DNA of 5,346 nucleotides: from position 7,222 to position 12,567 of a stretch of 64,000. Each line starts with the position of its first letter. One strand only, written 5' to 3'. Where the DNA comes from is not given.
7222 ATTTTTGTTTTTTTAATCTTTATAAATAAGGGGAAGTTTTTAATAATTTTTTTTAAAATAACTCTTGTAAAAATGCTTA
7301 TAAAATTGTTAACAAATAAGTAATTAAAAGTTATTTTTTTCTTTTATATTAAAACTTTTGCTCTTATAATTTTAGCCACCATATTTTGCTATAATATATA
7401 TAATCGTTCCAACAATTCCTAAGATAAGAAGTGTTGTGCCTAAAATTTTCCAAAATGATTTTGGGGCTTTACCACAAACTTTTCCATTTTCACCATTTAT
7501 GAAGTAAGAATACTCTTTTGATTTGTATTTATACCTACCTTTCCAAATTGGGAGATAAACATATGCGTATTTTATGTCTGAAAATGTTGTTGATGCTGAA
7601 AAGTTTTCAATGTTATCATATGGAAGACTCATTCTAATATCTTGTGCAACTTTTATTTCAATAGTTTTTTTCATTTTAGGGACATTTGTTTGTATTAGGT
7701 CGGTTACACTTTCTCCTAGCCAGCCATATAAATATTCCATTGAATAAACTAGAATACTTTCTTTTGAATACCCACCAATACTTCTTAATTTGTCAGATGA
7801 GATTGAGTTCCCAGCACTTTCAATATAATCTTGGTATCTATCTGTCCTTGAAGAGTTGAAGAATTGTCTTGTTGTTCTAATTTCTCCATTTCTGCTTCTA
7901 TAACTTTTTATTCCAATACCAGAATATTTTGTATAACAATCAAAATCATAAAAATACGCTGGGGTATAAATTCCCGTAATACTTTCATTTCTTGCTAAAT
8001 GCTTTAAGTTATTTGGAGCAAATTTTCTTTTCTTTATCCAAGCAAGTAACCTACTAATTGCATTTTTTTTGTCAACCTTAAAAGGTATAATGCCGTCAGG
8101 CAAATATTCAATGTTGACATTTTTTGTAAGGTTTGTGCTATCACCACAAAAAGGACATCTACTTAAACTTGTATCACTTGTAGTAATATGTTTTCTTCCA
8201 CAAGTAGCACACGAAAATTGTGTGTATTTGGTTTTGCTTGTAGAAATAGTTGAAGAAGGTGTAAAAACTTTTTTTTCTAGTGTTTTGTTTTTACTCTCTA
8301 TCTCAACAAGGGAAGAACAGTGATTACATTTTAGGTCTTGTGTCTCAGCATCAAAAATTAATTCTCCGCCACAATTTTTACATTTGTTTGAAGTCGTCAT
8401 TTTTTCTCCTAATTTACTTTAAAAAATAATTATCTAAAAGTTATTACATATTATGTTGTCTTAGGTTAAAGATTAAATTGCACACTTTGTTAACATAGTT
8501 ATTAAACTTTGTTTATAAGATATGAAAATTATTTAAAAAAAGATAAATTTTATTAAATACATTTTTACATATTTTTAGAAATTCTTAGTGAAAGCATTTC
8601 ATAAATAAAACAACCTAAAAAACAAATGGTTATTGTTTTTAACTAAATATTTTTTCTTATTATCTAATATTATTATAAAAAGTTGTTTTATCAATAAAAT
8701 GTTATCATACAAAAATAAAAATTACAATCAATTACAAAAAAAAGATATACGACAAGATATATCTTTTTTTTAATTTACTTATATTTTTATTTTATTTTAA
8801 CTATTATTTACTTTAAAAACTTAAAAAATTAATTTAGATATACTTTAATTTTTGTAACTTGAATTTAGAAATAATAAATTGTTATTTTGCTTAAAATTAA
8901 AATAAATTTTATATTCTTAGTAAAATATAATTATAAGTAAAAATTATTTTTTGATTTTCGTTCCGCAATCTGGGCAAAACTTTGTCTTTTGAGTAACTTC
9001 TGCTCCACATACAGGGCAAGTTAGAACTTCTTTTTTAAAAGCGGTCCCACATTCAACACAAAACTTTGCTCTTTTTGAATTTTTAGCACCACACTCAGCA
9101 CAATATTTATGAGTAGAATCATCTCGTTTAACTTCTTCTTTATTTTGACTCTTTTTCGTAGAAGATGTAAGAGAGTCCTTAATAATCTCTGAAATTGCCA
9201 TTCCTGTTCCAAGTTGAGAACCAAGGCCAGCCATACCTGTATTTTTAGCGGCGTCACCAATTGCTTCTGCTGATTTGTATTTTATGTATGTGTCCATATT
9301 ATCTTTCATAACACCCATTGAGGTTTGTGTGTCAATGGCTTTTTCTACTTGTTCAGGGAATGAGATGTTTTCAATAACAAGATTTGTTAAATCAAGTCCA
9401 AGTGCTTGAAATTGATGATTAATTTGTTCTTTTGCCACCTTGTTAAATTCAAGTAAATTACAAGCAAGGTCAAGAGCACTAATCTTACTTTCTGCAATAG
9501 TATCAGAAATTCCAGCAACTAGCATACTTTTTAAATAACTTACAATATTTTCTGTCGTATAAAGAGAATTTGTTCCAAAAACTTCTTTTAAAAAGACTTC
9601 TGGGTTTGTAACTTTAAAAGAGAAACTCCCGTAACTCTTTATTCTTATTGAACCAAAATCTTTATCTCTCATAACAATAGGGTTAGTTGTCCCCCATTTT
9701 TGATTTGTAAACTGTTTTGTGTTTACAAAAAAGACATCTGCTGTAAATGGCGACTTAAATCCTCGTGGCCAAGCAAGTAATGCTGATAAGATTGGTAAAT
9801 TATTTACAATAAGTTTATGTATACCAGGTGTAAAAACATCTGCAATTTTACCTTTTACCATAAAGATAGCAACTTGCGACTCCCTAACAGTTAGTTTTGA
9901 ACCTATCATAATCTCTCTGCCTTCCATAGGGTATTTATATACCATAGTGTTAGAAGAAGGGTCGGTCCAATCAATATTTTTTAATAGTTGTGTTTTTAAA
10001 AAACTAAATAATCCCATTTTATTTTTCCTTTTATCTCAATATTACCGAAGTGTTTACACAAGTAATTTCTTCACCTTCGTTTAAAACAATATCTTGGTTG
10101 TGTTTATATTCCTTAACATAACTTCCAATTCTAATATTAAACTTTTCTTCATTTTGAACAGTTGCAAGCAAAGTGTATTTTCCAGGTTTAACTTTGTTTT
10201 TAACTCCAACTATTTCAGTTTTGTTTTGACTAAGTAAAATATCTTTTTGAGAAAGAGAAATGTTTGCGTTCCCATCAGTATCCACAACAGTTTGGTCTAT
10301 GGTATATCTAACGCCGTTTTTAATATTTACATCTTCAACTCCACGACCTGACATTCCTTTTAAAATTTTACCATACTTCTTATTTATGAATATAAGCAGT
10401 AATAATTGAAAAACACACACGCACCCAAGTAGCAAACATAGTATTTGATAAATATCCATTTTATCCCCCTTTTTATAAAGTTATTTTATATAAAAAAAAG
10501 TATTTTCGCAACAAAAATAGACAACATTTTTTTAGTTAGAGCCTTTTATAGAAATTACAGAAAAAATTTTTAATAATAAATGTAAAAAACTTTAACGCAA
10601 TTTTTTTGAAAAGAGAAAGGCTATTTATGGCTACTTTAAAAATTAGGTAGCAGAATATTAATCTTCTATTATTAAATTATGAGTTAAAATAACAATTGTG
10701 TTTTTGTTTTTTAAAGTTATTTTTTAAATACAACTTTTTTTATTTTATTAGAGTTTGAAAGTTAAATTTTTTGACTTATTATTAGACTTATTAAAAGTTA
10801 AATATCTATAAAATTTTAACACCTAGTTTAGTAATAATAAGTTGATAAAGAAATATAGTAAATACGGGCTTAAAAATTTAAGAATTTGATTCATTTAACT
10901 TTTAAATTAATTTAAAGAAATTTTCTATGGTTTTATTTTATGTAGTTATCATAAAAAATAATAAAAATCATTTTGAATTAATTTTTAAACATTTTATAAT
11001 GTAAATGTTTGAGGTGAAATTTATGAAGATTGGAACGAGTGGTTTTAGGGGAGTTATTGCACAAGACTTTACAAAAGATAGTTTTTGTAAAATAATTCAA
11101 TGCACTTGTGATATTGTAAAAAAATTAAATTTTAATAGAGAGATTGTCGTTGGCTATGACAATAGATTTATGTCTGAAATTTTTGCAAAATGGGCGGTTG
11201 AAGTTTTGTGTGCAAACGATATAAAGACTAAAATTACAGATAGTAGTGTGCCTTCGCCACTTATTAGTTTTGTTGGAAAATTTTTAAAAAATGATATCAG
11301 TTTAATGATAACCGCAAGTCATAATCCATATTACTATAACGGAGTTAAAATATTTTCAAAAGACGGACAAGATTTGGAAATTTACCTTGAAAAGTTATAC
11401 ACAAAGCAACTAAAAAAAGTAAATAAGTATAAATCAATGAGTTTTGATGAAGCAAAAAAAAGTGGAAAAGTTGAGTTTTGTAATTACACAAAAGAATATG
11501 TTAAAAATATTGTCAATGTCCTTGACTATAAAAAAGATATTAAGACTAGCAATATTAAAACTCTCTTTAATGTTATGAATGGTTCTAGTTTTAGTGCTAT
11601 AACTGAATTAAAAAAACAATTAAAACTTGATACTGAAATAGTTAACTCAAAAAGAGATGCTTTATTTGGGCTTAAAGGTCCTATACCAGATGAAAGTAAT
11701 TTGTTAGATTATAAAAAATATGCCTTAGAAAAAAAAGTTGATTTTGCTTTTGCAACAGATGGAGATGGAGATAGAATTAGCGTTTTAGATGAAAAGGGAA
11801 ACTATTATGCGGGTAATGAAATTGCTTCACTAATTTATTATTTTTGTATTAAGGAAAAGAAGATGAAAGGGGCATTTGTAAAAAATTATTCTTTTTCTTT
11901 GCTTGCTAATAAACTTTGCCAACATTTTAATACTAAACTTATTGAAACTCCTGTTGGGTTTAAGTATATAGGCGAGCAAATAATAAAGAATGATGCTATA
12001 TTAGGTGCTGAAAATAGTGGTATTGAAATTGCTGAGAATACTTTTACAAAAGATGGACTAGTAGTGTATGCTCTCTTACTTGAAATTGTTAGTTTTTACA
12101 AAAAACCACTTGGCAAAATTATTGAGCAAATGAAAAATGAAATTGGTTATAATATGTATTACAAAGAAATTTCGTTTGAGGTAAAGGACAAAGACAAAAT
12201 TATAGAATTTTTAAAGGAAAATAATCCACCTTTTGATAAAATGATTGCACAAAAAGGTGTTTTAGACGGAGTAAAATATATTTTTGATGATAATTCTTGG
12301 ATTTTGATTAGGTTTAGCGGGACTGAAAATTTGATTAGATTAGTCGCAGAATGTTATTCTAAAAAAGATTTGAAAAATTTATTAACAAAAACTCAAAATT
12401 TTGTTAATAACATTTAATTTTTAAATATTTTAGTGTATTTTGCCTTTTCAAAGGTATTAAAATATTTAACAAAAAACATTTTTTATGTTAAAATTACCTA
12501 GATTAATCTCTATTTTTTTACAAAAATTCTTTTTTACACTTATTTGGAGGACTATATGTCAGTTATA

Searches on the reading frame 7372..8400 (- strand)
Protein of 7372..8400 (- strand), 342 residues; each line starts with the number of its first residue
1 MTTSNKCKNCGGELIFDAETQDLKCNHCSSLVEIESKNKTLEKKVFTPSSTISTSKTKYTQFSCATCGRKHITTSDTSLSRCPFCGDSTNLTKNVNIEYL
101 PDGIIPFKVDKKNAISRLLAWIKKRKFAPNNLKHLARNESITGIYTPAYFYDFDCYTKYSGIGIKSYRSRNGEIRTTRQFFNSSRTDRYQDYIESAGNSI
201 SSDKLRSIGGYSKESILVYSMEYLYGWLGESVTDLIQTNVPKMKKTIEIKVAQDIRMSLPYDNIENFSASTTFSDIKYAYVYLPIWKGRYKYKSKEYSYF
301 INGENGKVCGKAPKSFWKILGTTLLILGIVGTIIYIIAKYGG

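Call 80: search_protein_families(library=pfam, proteins=[window:7372-8400:-], max_evalue=0.001)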
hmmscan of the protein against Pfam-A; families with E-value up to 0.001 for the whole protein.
window:7372-8400:- (342 aa): 2 families
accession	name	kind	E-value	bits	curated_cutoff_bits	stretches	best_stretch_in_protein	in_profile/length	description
PF08271.17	Zn_Ribbon_TF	-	0.00024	21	29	1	6-36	2-33/43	TFIIB zinc-binding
PF08792.16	A2L_zn_ribbon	-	0.00058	19.9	22.9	0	5-30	4-29/33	A2L zinc ribbon domain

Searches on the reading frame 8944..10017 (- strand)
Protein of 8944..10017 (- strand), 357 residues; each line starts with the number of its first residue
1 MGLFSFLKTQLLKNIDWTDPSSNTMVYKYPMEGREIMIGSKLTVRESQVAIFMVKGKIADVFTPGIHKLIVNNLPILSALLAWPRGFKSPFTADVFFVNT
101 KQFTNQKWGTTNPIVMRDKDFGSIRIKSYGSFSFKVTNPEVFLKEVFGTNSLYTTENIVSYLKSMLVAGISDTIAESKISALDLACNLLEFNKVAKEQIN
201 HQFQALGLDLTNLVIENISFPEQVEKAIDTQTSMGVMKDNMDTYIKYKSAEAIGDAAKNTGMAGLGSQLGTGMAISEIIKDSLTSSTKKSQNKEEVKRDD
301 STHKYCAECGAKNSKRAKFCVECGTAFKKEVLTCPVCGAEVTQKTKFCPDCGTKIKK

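Call 80: search_protein_families(library=pfam, proteins=[window:8944-10017:-], max_evalue=0.001)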
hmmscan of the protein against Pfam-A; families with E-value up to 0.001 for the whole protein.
window:8944-10017:- (357 aa): 8 families
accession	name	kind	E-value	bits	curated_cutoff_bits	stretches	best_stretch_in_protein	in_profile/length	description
PF13421.11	Band_7_1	-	6e-78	261.7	24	1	26-236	1-211/211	SPFH domain-Band 7 family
PF01145.31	Band_7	-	6.7e-15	56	23.6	1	43-234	2-161/176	SPFH domain / Band 7 family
PF13240.11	Zn_Ribbon_1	-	1.9e-12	47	25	2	334-354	2-22/23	zinc-ribbon domain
PF12773.13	DZR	-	1.1e-10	41.9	27.3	1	306-352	1-45/45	Double zinc ribbon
PF13248.11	Zn_ribbon_3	-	4e-09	36.1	27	2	333-355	4-26/26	zinc-ribbon domain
PF17032.10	Zn_ribbon_15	-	2.2e-06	28.8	28.9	0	330-352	51-73/73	zinc-ribbon family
PF18912.6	DZR_2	-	0.0007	19.8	27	0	333-355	9-31/56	Double zinc ribbon domain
PF24460.1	DUF7575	-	0.00094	18.9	28.5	0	330-355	2-27/28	Domain of unknown function (DUF7575)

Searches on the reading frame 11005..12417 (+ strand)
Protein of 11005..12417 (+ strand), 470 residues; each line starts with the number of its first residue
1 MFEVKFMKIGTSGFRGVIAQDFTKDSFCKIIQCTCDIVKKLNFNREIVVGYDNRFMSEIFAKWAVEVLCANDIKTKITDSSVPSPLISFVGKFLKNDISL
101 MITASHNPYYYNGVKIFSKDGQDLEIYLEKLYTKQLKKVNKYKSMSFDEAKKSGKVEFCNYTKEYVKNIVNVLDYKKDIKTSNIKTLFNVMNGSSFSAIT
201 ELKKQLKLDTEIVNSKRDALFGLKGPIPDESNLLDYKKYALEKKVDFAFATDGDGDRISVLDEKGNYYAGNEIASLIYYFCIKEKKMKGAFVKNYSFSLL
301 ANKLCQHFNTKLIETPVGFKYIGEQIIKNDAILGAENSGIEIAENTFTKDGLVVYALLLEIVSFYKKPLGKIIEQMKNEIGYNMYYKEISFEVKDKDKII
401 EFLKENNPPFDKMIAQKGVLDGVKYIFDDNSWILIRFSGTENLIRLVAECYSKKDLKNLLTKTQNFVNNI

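Call 8: search_protein_families(library=pfam, proteins=[window:11005-12417:+], max_evalue=0.001)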
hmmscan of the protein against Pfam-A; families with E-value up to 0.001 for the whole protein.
window:11005-12417:+ (470 aa): 4 families
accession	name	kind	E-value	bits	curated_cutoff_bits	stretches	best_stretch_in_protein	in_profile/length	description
PF02878.22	PGM_PMM_I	-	2.2e-28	99.1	22.5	1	8-129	3-124/138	Phosphoglucomutase/phosphomannomutase, alpha/beta/alpha domain I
PF02880.22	PGM_PMM_III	-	1.8e-18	67.2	20.7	1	270-376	2-112/115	Phosphoglucomutase/phosphomannomutase, alpha/beta/alpha domain III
PF02879.22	PGM_PMM_II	-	1.4e-16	61.4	29.3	1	163-265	1-103/103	Phosphoglucomutase/phosphomannomutase, alpha/beta/alpha domain II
PF00408.26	PGM_PMM_IV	-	1.2e-09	38.5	23.1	1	388-459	1-61/68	Phosphoglucomutase/phosphomannomutase, C-terminal domain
